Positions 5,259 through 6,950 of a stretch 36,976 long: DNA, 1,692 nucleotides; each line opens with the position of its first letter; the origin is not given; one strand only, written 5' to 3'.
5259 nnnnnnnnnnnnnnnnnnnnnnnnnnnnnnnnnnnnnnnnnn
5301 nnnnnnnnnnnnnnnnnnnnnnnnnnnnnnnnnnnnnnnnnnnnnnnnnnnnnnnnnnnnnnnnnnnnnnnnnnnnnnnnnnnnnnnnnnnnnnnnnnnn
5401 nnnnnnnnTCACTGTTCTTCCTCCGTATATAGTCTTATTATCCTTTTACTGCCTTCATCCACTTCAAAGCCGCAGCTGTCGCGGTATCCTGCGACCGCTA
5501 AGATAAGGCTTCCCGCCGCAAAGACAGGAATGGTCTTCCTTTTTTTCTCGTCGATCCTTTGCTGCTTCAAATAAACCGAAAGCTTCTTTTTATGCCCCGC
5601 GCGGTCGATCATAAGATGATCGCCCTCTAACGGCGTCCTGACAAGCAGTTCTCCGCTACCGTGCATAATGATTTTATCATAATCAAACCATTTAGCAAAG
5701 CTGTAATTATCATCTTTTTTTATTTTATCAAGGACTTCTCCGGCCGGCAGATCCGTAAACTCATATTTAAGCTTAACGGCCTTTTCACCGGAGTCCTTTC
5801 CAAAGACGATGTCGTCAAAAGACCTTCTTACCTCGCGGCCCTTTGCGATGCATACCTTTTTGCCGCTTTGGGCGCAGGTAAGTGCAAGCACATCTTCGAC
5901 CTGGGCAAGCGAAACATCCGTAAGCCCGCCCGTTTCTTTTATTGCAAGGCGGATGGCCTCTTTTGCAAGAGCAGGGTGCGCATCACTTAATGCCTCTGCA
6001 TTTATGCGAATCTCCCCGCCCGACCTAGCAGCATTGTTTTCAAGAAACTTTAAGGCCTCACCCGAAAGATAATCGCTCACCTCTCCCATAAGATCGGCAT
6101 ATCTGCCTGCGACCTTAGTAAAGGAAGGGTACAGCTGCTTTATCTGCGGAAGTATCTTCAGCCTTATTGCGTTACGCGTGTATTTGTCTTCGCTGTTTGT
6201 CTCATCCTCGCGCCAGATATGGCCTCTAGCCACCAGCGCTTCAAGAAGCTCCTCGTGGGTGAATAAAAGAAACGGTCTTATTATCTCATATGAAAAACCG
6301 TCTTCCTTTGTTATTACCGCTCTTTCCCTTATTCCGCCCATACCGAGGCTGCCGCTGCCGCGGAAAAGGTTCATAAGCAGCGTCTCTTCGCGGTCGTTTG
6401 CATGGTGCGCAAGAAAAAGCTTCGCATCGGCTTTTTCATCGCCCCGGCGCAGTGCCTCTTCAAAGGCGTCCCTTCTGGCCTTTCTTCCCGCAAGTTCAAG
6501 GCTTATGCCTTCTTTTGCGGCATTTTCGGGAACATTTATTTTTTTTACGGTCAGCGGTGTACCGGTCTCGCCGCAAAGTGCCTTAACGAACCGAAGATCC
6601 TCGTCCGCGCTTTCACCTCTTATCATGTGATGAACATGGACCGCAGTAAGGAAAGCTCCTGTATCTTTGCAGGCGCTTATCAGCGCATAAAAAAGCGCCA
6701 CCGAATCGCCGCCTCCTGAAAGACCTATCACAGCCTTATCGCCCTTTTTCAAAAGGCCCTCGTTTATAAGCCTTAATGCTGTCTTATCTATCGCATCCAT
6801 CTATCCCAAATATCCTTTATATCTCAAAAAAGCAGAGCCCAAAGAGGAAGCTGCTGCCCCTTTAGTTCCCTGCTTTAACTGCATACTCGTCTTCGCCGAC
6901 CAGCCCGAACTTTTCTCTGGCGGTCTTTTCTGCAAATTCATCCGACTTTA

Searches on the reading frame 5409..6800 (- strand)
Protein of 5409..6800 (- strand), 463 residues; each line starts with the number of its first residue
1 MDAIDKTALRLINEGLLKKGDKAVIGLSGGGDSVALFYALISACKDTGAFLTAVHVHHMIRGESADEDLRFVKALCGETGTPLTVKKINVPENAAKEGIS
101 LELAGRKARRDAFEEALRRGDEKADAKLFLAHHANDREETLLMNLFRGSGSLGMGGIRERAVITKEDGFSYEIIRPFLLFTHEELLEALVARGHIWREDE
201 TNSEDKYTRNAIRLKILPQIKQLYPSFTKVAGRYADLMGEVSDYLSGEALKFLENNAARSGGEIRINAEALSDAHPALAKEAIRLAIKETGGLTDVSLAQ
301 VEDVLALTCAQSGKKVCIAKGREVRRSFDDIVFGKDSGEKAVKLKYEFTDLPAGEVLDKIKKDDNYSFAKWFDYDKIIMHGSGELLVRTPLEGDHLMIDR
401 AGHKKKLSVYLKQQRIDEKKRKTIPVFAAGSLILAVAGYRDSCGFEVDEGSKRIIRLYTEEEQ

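Call 8: search_protein_families(library=pfam, proteins=[window:5409-6800:-])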
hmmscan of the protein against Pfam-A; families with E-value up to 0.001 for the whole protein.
window:5409-6800:- (463 aa): 3 families
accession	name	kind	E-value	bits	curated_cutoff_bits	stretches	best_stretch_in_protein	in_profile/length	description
PF01171.26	ATP_bind_3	-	1.9e-44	152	27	1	23-213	2-180/182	PP-loop family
PF11734.13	TilS_C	-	7.9e-07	28.8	22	1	387-454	3-70/74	TilS substrate C-terminal domain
PF09179.16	TilS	-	9.6e-05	23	21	1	269-327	4-62/67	TilS substrate binding domain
